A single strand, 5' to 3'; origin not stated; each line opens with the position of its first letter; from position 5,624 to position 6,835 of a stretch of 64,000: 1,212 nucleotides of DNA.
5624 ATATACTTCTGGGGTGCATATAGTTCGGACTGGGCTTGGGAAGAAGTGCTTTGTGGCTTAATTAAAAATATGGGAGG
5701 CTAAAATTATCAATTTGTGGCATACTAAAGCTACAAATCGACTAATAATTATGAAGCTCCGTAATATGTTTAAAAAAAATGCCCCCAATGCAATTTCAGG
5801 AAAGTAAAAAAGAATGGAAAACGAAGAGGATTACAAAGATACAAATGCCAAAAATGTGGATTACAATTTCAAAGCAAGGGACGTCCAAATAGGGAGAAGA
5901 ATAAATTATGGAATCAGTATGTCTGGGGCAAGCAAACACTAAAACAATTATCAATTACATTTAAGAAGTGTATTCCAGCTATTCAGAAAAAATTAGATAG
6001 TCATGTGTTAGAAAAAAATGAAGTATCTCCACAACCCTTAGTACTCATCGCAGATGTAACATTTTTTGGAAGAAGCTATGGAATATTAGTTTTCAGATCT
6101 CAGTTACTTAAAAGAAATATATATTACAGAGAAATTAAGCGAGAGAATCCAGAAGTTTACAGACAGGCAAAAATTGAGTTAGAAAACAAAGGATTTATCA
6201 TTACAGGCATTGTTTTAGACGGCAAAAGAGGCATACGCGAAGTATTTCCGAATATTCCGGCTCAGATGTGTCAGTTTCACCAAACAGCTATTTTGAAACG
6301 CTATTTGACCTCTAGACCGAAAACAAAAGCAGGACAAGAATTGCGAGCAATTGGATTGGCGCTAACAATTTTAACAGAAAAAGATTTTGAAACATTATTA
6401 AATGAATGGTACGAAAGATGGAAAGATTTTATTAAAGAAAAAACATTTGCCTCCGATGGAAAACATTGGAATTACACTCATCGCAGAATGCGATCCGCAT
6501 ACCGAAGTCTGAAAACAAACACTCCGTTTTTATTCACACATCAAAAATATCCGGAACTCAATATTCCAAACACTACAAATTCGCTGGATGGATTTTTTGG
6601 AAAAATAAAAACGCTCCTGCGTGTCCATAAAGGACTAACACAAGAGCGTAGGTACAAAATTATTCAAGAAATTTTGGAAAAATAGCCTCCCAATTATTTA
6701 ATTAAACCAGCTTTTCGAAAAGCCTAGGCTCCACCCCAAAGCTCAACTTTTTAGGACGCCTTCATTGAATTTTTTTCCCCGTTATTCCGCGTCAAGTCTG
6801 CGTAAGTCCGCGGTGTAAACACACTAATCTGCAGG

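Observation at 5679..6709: IS1-like insertion sequence whose transposase requires a -1 shift in an A8 run eight codons after the start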

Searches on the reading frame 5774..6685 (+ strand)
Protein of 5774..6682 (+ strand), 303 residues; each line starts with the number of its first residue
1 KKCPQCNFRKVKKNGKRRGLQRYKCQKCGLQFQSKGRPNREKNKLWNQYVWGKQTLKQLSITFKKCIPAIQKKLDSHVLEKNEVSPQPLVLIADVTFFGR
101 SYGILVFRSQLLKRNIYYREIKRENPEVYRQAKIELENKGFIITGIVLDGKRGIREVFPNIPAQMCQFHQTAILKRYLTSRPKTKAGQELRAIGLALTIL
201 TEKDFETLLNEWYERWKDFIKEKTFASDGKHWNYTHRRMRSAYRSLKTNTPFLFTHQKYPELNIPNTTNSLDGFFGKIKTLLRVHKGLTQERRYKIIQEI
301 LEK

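Call 12: find_related_loci(query=window:5774-6682:+, collection=metagenome_contigs, flank=1500)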
Query seq(303 aa) (303 aa) in metagenome_contigs; peptide patterns used: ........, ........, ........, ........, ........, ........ (x = any residue, [..] = any of these).
118 stretches matched a pattern; 46 encode a relative of the query (tblastn E <= 1e-3); 46 distinct loci.
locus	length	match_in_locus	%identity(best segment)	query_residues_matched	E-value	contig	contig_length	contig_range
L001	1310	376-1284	86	1-303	0e+0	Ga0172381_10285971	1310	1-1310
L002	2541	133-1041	83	1-303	0e+0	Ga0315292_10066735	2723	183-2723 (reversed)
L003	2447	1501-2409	83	1-303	0e+0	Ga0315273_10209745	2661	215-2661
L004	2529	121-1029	83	1-303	0e+0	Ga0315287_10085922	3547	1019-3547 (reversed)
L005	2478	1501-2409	83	1-303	0e+0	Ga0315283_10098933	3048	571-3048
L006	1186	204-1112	80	1-303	0e+0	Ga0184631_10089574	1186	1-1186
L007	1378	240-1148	80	1-303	0e+0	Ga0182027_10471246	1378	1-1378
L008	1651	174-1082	79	1-303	0e+0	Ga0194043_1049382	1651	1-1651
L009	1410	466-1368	76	1-301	8e-174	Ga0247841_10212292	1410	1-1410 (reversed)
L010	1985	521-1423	76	1-301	7e-170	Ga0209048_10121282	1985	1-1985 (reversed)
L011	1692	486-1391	55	1-301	6e-116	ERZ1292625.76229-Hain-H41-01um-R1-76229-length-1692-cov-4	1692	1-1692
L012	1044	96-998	57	1-301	6e-119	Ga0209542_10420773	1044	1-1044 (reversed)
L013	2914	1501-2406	53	1-301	1e-107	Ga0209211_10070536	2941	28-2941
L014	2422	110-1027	53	1-303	3e-107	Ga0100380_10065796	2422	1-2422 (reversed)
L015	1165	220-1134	52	1-302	1e-110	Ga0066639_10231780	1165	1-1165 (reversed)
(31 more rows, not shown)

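Call 13: find_related_loci(query=window:5774-6682:+, collection=genome_contigs, flank=1500)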
Query seq(303 aa) (303 aa) in genome_contigs; peptide patterns used: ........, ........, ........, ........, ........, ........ (x = any residue, [..] = any of these).
53 stretches matched a pattern; 22 encode a relative of the query (tblastn E <= 1e-3); 22 distinct loci.
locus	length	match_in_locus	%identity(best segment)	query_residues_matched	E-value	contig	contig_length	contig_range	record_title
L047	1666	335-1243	81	1-303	0e+0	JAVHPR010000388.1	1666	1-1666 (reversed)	MAG: Bacteroidia bacterium isolate WB02no9_35_13 NODE_82093_length_1666_cov_7.983861, whole genome shotgun sequence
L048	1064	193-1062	80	1-290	0e+0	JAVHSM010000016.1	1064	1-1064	MAG: Candidatus Magasanikbacteria bacterium isolate WB02no7_39_12 NODE_140262_length_1064_cov_7.574827, whole genome sho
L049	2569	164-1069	55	1-301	2e-110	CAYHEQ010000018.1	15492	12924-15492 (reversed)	MAG TPA_asm: uncultured Candidatus Saccharibacteria bacterium isolate ERP119705_co11_467 genome assembly, contig: NODE_3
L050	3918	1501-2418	50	1-303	5e-97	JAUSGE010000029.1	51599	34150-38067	MAG: bacterium isolate E14_metabat.bin.105 E14_k141_1060471, whole genome shotgun sequence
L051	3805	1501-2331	51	1-274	5e-91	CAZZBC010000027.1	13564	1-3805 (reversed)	MAG TPA_asm: uncultured Gammaproteobacteria bacterium isolate binchicken_co232_117 genome assembly, contig: NODE_8958_le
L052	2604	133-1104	42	1-301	9e-85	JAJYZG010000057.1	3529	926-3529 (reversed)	MAG: bacterium isolate FK5.bin11 NODE_48423_length_3529_cov_2.598178, whole genome shotgun sequence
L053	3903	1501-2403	42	1-302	4e-78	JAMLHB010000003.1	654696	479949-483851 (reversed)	MAG: Flavobacteriales bacterium isolate ACE_NR_BACT18 ACE_NR_BACT18_3, whole genome shotgun sequence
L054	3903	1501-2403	42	1-302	4e-78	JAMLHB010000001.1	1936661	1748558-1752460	MAG: Flavobacteriales bacterium isolate ACE_NR_BACT18 ACE_NR_BACT18_1, whole genome shotgun sequence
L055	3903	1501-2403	41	1-302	3e-77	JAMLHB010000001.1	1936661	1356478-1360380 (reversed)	MAG: Flavobacteriales bacterium isolate ACE_NR_BACT18 ACE_NR_BACT18_1, whole genome shotgun sequence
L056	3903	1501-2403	41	1-302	3e-77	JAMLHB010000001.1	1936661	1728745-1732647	MAG: Flavobacteriales bacterium isolate ACE_NR_BACT18 ACE_NR_BACT18_1, whole genome shotgun sequence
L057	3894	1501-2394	37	1-301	1e-63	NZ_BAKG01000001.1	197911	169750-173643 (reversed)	Prevotella dentasini JCM 15908, whole genome shotgun sequence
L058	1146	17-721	43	70-303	8e-67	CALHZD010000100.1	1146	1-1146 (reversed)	MAG TPA_asm: uncultured Propionivibrio sp. isolate ERR589360_bin.92_CONCOCT_v1.1_MAG genome assembly, contig: ERZ772774.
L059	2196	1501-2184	38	1-230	7e-48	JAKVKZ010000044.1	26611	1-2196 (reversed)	MAG: Muribaculaceae bacterium isolate UW_MP_MUR1_1 Ga0455789_0000604, whole genome shotgun sequence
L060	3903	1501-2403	41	1-302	3e-77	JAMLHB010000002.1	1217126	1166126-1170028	MAG: Flavobacteriales bacterium isolate ACE_NR_BACT18 ACE_NR_BACT18_2, whole genome shotgun sequence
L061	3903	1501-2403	42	1-302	4e-78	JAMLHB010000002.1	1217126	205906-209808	MAG: Flavobacteriales bacterium isolate ACE_NR_BACT18 ACE_NR_BACT18_2, whole genome shotgun sequence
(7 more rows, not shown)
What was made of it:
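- One of them comes from a contig of about 2.5x coverage (contig title in call 13), and the P. dentasini record is a draft assembly, so tract-length error cannot be excluded for either (my judgement).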

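Call 21: search_dna_similar(query=window:5774-6682:+, collection=plasmids, mode=protein, max_rows=30)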
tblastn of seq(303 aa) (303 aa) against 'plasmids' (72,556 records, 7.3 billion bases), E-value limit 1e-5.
Records with a match: 14; places in all: 22; records where one place covers at least 80% of the query: 13.
Best place of each record, by identity: <60% 14.
By first word of the organism name: Corynebacterium 4; Aliarcobacter 3; Emticicia 2; Collinsella 2; Klebsiella 1; Cutibacterium 1; Winkia 1.
By predicted mobility (MOB-suite, as given by PLSDB): non-mobilizable 9; mobilizable 3; conjugative 2.
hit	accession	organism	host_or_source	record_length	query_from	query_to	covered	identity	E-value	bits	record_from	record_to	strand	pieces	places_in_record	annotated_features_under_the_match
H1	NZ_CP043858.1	Aliarcobacter cibarius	cell culture,Poultry carcass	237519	1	301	99%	38.0%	5e-68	236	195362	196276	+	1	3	hypothetical protein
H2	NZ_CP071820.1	Klebsiella pneumoniae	Homo sapiens,feces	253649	1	302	100%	37.8%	5e-61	216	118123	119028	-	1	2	hypothetical protein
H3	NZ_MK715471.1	Aliarcobacter cryaerophilus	Greenshell mussel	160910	12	301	96%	36.4%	3e-58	208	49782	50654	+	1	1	hypothetical protein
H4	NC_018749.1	Emticicia oligotrophica DSM 17448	warm spring water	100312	2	298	98%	29.2%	2e-24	110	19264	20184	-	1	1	transposase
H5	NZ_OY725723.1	Collinsella aerofaciens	-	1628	3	297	97%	28.9%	5e-21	100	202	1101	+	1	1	IS1249 family transposase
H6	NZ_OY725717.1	Collinsella aerofaciens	-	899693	3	297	97%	28.9%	1e-20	100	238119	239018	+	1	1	IS1249 family transposase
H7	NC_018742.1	Emticicia oligotrophica DSM 17448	warm spring water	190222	2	298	98%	28.7%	3e-25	112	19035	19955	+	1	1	transposase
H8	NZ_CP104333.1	Aliarcobacter butzleri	poultry meat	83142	1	200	66%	38.9%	2e-39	153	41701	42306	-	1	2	hypothetical protein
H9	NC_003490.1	Corynebacterium jeikeium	-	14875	4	301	98%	26.0%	3e-13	77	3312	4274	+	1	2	IS256-like element IS1249 family transposase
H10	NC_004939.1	Corynebacterium striatum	-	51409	4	301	98%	26.0%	4e-13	77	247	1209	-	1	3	IS256-like element IS1249 family transposase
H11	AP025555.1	Cutibacterium acnes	Homo sapiens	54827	4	301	98%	26.0%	4e-13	77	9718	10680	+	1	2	transposase IS1249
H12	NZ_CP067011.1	Corynebacterium kefirresidentii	-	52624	4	301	98%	26.0%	4e-13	77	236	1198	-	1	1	none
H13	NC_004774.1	Corynebacterium jeikeium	-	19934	2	289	95%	26.8%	1e-14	81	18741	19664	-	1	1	none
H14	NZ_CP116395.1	Winkia neuii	Homo sapiens,hip abscess fluids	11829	4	298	97%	26.0%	3e-13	77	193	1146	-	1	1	none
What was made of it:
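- Closest known: IS256 family, IS1249 group. Different: It is only about 26-29% identical (call 21).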

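Call 22: get_annotated_region(hit=H1, flank=600)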
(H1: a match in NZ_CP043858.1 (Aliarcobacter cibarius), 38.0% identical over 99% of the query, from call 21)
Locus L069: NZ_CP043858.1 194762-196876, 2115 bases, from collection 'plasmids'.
description: Aliarcobacter cibarius strain H743 plasmid pACIB, complete sequence
organism: Aliarcobacter cibarius (NCBI taxid 255507)
taxonomy: Bacteria; Campylobacterota; Epsilonproteobacteria; Campylobacterales; Arcobacteraceae; Aliarcobacter; Aliarcobacter cibarius
host: -; source: cell culture,Poultry carcass; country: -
typing (MOB-suite, as given by PLSDB): mobilizable; replicon rep_cluster_1827; relaxase MOBV
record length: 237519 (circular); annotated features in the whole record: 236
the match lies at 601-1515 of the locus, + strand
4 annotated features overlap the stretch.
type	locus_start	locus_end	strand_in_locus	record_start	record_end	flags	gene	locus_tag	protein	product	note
CDS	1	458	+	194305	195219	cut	-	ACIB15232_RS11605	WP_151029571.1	hypothetical protein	-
CDS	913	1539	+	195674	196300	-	-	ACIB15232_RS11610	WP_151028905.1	hypothetical protein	-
CDS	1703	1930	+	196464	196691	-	-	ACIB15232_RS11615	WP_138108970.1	ribbon-helix-helix protein, CopG family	GO:0006355 - regulation of DNA-templated transcription [Evidence IEA]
CDS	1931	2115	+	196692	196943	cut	-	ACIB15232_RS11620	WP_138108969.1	type II toxin-antitoxin system RelE/ParE family toxin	GO:0030541 - plasmid partitioning [Evidence IEA]; GO:0051290 - protein heterotetramerization [Evidence IEA]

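Call 23: get_annotated_region(hit=H2, flank=600)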
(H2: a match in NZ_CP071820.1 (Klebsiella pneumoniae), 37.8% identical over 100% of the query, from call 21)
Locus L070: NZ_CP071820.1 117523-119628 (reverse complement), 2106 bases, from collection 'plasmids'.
description: Klebsiella pneumoniae subsp. pneumoniae strain 90CM2 plasmid p90CM2-MCR-253k, complete sequence
organism: Klebsiella pneumoniae (NCBI taxid 72407)
taxonomy: Bacteria; Pseudomonadota; Gammaproteobacteria; Enterobacterales; Enterobacteriaceae; Klebsiella; Klebsiella pneumoniae
host: -; source: Homo sapiens,feces; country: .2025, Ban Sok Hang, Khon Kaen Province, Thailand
typing (MOB-suite, as given by PLSDB): conjugative; replicon IncFIB,IncHI1B,IncN; relaxase MOBH; mating-pair formation MPF_F
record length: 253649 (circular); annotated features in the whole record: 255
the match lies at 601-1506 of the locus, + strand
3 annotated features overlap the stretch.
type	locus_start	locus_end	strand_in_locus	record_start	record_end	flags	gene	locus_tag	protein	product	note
CDS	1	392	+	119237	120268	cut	-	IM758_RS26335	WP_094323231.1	IS630-like element ISSpu2 family transposase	GO:0006313 - DNA transposition [Evidence IEA]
CDS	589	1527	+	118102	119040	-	-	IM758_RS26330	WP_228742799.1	hypothetical protein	-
CDS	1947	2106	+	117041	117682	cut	-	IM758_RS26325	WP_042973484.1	MBL fold metallo-hydrolase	-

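Call 40: search_solved_structures(query=A1, max_evalue=1, show_alignments=1)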
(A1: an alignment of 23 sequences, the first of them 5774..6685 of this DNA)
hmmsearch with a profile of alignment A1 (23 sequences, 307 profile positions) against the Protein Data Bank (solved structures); distinct sequences matched with E-value up to 1: 28.
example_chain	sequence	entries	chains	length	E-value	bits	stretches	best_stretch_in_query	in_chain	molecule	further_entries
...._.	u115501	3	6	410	3.3e-05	26.4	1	39-222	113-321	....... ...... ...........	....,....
2i13_A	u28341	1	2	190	5.2e-05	25.7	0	17-42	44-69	Aart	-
1mey_C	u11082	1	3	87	0.013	17.8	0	15-43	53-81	CONSENSUS ZINC FINGER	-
2cot_A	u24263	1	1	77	0.017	17.5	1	16-42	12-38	Zinc finger protein 435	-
3v6n_A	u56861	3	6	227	0.029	16.7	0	240-278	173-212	Lectin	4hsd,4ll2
3s18_A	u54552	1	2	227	0.03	16.7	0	240-278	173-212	lectin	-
4oei_A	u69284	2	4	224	0.039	16.3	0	240-278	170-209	Lectin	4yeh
2ema_A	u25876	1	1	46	0.048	16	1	18-44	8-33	Zinc finger protein 347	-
1pd2_1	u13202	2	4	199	0.088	15.1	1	169-228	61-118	HEMATOPOIETIC PROSTAGLANDIN D SYNTHASE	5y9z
1x6e_A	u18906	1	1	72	0.089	15.1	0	13-36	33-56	Zinc finger protein 24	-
6n69_A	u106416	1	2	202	0.09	15.1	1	169-228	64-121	Hematopoietic prostaglandin D synthase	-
8wbb_A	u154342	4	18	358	0.28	13.5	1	82-157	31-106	Genome polyprotein | Non-structural protein 1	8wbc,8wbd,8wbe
2ytd_A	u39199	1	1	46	0.33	13.2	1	18-49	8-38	Zinc finger protein 473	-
2eov_A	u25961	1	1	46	0.38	13.1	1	18-42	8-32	Zinc finger protein 484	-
2ytr_A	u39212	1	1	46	0.39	13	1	18-42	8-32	Zinc finger protein 347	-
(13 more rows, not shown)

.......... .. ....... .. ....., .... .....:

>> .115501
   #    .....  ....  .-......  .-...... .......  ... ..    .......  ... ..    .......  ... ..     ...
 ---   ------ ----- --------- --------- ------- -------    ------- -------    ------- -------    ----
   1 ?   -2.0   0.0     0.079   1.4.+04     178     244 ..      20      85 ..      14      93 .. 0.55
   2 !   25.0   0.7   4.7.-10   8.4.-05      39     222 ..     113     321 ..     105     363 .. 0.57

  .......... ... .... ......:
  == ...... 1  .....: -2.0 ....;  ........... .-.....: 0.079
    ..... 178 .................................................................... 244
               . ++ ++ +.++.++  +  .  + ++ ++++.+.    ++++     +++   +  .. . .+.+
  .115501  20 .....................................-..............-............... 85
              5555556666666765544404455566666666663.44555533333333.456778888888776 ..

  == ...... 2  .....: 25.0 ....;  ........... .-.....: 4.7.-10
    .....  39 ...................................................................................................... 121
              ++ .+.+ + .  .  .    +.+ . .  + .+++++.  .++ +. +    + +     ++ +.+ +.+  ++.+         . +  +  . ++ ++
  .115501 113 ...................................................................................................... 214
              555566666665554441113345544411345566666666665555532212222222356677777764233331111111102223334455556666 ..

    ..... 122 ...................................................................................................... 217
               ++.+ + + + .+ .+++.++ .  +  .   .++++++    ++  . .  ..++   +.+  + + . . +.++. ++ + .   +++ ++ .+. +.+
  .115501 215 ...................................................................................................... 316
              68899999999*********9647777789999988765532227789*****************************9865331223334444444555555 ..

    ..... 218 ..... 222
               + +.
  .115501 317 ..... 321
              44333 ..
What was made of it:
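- On IS256 family (zinc-binding variant, NF048019): The core aligns to ISCth4 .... (call 40).
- Closest known: ISCth4. Same: The catalytic core aligns across both Asp residues and the CxxH motif (call 40).
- The family profile hits the ISCth4 '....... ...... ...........' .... at E 3e-5 across both Asp and the CxxH motif (call 40).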

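Call 55: get_annotated_region(hit=H4, flank=300)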
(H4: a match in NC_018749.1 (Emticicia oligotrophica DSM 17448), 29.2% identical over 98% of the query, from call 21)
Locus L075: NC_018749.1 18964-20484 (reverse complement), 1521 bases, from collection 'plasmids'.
description: Emticicia oligotrophica DSM 17448 plasmid pEMTOL02, complete sequence
organism: Emticicia oligotrophica DSM 17448 (NCBI taxid 929562)
taxonomy: Bacteria; Bacteroidota; Cytophagia; Cytophagales; Leadbetterellaceae; Emticicia; Emticicia oligotrophica; Emticicia oligotrophica DSM 17448
host: -; source: warm spring water; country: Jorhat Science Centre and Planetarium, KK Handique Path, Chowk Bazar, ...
typing (MOB-suite, as given by PLSDB): non-mobilizable
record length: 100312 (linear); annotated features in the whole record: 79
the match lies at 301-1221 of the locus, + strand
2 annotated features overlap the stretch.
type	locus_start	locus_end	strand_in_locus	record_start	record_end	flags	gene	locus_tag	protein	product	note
CDS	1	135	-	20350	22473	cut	-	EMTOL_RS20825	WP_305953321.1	lantibiotic dehydratase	-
CDS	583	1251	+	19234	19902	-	-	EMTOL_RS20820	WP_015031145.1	transposase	GO:0006313 - DNA transposition [Evidence IEA]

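Call 56: get_annotated_region(hit=H6, flank=300)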
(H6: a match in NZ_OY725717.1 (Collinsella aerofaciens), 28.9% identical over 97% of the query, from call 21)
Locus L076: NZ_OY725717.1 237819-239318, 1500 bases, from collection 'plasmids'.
description: Collinsella aerofaciens strain Collinsella aerofaciens TSDC17.2-1.1 plasmid 6, complete sequence
organism: Collinsella aerofaciens (NCBI taxid 74426)
taxonomy: Bacteria; Actinomycetota; Coriobacteriia; Coriobacteriales; Coriobacteriaceae; Collinsella; Collinsella aerofaciens
host: -; source: -; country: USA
typing (MOB-suite, as given by PLSDB): non-mobilizable
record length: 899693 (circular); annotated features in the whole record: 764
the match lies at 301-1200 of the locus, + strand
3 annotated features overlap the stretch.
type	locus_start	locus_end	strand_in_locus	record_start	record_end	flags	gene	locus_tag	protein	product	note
CDS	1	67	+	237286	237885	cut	-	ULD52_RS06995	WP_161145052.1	HD domain-containing protein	-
CDS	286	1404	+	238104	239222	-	-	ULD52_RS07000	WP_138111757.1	IS1249 family transposase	-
CDS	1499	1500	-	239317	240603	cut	-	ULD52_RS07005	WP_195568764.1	glutamate-5-semialdehyde dehydrogenase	GO:0006561 - proline biosynthetic process [Evidence IEA]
